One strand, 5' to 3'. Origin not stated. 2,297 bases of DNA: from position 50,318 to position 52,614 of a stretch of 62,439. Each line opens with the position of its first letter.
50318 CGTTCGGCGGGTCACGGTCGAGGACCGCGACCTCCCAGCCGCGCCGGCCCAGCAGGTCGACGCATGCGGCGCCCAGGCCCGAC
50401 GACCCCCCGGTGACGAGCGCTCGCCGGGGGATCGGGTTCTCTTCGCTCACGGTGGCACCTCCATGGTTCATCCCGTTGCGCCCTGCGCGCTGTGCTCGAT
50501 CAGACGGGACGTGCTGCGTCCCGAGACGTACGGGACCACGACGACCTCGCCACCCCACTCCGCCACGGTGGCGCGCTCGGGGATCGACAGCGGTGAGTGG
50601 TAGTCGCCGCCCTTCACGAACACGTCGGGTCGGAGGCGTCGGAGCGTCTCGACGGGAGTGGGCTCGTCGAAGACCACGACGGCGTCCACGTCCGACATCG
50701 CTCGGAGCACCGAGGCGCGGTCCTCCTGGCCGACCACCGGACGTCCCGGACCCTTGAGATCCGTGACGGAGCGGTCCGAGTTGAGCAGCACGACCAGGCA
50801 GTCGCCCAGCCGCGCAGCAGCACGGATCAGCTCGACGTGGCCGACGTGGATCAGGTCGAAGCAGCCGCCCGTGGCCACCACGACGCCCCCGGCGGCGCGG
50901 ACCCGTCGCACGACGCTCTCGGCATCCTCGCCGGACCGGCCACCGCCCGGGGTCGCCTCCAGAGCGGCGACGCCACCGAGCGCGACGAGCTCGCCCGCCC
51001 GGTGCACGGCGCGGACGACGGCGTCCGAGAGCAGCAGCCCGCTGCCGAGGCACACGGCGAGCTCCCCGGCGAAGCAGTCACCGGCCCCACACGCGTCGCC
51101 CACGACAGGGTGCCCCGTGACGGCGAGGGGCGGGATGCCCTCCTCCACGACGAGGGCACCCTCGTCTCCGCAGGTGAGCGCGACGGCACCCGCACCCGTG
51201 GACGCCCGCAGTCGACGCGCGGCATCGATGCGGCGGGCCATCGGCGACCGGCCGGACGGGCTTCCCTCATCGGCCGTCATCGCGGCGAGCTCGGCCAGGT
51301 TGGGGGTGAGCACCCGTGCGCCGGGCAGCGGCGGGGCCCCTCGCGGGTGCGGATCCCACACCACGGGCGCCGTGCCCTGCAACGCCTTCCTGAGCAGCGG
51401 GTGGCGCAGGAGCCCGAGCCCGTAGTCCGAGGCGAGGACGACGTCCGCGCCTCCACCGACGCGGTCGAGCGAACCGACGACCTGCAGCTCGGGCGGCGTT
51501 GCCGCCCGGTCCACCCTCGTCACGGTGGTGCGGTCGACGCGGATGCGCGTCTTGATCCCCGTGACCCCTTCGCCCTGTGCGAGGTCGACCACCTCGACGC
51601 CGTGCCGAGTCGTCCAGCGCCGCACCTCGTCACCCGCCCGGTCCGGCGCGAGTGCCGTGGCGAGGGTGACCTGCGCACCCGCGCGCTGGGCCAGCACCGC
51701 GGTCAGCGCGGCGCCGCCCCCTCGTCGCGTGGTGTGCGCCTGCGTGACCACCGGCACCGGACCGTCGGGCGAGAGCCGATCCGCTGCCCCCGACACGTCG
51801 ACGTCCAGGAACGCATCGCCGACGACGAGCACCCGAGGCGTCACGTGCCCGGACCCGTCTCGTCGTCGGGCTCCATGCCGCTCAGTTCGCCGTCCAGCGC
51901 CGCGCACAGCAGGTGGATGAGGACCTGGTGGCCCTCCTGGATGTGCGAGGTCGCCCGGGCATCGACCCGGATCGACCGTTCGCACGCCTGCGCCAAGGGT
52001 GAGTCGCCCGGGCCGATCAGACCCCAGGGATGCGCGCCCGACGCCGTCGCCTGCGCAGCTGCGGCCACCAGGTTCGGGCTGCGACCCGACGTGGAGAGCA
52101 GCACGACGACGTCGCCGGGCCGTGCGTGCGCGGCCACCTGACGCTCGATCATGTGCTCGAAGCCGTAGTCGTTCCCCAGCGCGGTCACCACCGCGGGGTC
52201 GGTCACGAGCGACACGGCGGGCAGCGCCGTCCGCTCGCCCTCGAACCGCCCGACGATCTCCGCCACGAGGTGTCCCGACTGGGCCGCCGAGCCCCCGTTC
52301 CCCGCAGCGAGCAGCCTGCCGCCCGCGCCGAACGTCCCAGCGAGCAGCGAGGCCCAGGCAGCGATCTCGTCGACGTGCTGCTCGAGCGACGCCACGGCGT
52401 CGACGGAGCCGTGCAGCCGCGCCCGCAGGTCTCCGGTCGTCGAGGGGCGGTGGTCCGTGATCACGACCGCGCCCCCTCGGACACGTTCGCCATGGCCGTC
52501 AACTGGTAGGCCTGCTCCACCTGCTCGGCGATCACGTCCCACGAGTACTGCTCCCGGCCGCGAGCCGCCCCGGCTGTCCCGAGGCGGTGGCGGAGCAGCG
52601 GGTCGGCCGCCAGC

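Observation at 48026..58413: Complete ADP-heptose pathway with LPS-type heptosyltransferases, other GTs and a carbamoyltransferase in a Gram-positive-type genome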

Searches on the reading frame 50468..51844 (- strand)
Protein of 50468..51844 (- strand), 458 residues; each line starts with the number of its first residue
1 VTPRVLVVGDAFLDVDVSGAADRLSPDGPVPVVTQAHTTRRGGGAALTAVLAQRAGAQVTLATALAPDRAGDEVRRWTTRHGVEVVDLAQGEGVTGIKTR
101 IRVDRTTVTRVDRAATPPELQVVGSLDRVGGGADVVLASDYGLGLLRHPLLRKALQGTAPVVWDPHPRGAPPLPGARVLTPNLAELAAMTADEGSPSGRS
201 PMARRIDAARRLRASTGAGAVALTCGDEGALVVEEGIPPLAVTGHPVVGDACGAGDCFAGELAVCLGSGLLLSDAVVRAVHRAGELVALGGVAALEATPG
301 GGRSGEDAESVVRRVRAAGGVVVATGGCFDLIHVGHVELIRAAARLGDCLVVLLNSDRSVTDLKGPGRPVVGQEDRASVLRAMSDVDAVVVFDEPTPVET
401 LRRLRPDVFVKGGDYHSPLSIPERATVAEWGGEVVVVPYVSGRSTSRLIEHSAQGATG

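Call 5: search_protein_families(library=pfam, proteins=[window:50468-51844:-], max_evalue=0.01)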
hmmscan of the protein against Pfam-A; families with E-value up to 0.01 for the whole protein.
window:50468-51844:- (458 aa): 3 families
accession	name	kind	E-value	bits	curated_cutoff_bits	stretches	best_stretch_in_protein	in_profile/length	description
PF00294.29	PfkB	-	6.8e-20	72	25.8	1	4-292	3-295/302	pfkB family carbohydrate kinase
PF01467.32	CTP_transf_like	-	1.6e-18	67.7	21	1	325-422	2-95/133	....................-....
PF08543.17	Phos_pyr_kin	-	0.0019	18.1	27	1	173-280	117-225/246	Phosphomethylpyrimidine kinase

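Call 6: search_protein_families(library=ncbifam, proteins=[window:50468-51844:-], max_evalue=0.01)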
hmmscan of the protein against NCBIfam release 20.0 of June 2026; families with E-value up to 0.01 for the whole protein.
window:50468-51844:- (458 aa): 19 families
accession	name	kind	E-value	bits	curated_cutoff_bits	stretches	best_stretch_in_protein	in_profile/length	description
NF008454.0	PRK11316.1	equivalog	1.8e-70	237.9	521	1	4-451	12-470/475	bifunctional D-glycero-beta-D-manno-heptose-7-phosphate kinase/D-glycero-beta-D-manno-heptose 1-phosphate adenylyltransferase HldE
TIGR02199.1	rfaE_dom_II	equivalog_domain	2.6e-49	166.7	181.5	1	311-451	2-141/144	D-glycero-beta-D-manno-heptose 1-phosphate adenylyltransferase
TIGR02198.1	rfaE_dom_I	equivalog_domain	8.1e-36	123.7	345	1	4-294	9-304/315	D-glycero-beta-D-manno-heptose-7-phosphate kinase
TIGR00125.1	cyt_tran_rel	domain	5.1e-14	52.2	27.7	1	322-387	1-63/65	adenylyltransferase/cytidyltransferase family protein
TIGR02152.1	D_ribokin_bact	equivalog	1.1e-13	51.3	299.65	2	173-283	173-277/298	ribokinase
TIGR01518.1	g3p_cytidyltrns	equivalog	8.1e-09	35.7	165.4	1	324-446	2-119/125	glycerol-3-phosphate cytidylyltransferase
NF001985.0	PRK00777.1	subfamily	1.4e-07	31.7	104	1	323-383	7-65/157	pantetheine-phosphate adenylyltransferase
NF008353.0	PRK11142.1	equivalog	7.6e-07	28.9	341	1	207-283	205-279/307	ribokinase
TIGR03168.1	1-PFK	subfamily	2.2e-06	26.8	216.4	1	178-285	179-280/305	hexose kinase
TIGR03828.1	pfkB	equivalog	1.4e-05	24.3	292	1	178-291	179-286/305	1-phosphofructokinase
NF007321.0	PRK09813.1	equivalog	2.1e-05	24.2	247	1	32-97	14-79/261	fructoselysine 6-kinase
NF040938.1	KDG_KDGal_kin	equivalog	0.00013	21.2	400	1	207-287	204-284/305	bifunctional 2-dehydro-3-deoxygluconokinase/2-dehydro-3-deoxygalactonokinase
NF002250.0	PRK01170.1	subfamily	0.00063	19.3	489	1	323-364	3-44/322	bifunctional pantetheine-phosphate adenylyltransferase/NTP phosphatase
TIGR04382.1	myo_inos_iolC_N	equivalog_domain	0.00071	18.9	300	0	41-90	33-82/309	5-dehydro-2-deoxygluconokinase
NF041124.1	CoaD_Thcocales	equivalog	0.001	19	290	1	323-362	7-46/156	phosphopantetheine adenylyltransferase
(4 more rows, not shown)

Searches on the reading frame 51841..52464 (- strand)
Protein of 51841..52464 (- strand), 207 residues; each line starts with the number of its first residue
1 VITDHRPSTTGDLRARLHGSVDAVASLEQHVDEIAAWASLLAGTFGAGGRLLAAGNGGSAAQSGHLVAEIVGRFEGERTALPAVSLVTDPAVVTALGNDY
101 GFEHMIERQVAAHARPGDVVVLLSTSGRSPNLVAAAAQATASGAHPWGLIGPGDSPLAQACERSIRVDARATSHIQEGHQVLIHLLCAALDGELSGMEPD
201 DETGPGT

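Call 5: search_protein_families(library=pfam, proteins=[window:51841-52464:-], max_evalue=0.01)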
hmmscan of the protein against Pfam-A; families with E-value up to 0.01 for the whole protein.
window:51841-52464:- (207 aa): 2 families
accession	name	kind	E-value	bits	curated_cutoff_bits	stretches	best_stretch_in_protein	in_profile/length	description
PF13580.11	SIS_2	-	6.3e-21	75.3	27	1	28-144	15-131/138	SIS domain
PF01380.27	SIS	-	7.7e-08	32.7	25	1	108-173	45-110/131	SIS domain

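Call 6: search_protein_families(library=ncbifam, proteins=[window:51841-52464:-], max_evalue=0.01)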
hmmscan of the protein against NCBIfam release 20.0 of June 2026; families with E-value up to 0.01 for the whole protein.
window:51841-52464:- (207 aa): 15 families
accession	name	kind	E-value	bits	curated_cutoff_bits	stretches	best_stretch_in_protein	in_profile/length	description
NF010546.0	PRK13936.1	equivalog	6.4e-43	146.8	276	1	25-196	20-194/197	phosphoheptose isomerase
TIGR00441.1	gmhA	equivalog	1.4e-36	125.9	209.45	1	39-189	2-152/154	D-sedoheptulose 7-phosphate isomerase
NF001628.0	PRK00414.1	equivalog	8.1e-29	100.6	265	1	26-193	22-189/192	D-sedoheptulose 7-phosphate isomerase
NF008138.0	PRK10886.1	equivalog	3.1e-24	85.8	352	1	24-194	17-190/196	DnaA initiator-associating protein DiaA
NF010547.0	PRK13938.1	equivalog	6.2e-24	84.7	320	1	40-188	38-185/196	D-sedoheptulose 7-phosphate isomerase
NF003915.0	PRK05441.1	subfamily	4e-09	35.9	168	1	21-168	35-183/300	N-acetylmuramic acid 6-phosphate etherase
NF002805.0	PRK02947.1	subfamily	5.5e-07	29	135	1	28-144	20-135/247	sugar isomerase domain-containing protein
NF008451.0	PRK11302.1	subfamily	1.5e-06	27.9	296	1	105-171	164-229/286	transcriptional regulator HexR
TIGR03127.2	RuMP_HxlB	equivalog_domain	2.3e-06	27.6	160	1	106-176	62-132/178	6-phospho-3-hexuloisomerase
NF009222.0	PRK12570.1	subfamily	5.6e-06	25.4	255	1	25-167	46-189/307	N-acetylmuramic acid 6-phosphate etherase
NF046059.1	NagB_SO3506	equivalog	2.2e-05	23.9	430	1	118-176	88-146/330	glucosamine-6-phosphate deaminase NagB-II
NF040776.2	AlsR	equivalog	0.00024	20.1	400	1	100-172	161-232/279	transcriptional repressor AlsR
NF010701.0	PRK14101.1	equivalog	0.00035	18.9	920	1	108-169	507-567/638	bifunctional transcriptional regulator/glucokinase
TIGR00274.1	TIGR00274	equivalog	0.0011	18.2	302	0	25-167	34-177/291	N-acetylmuramic acid 6-phosphate etherase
NF008458.0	PRK11337.1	equivalog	0.0075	15.3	378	1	110-172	182-244/293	MurR/RpiR family transcriptional regulator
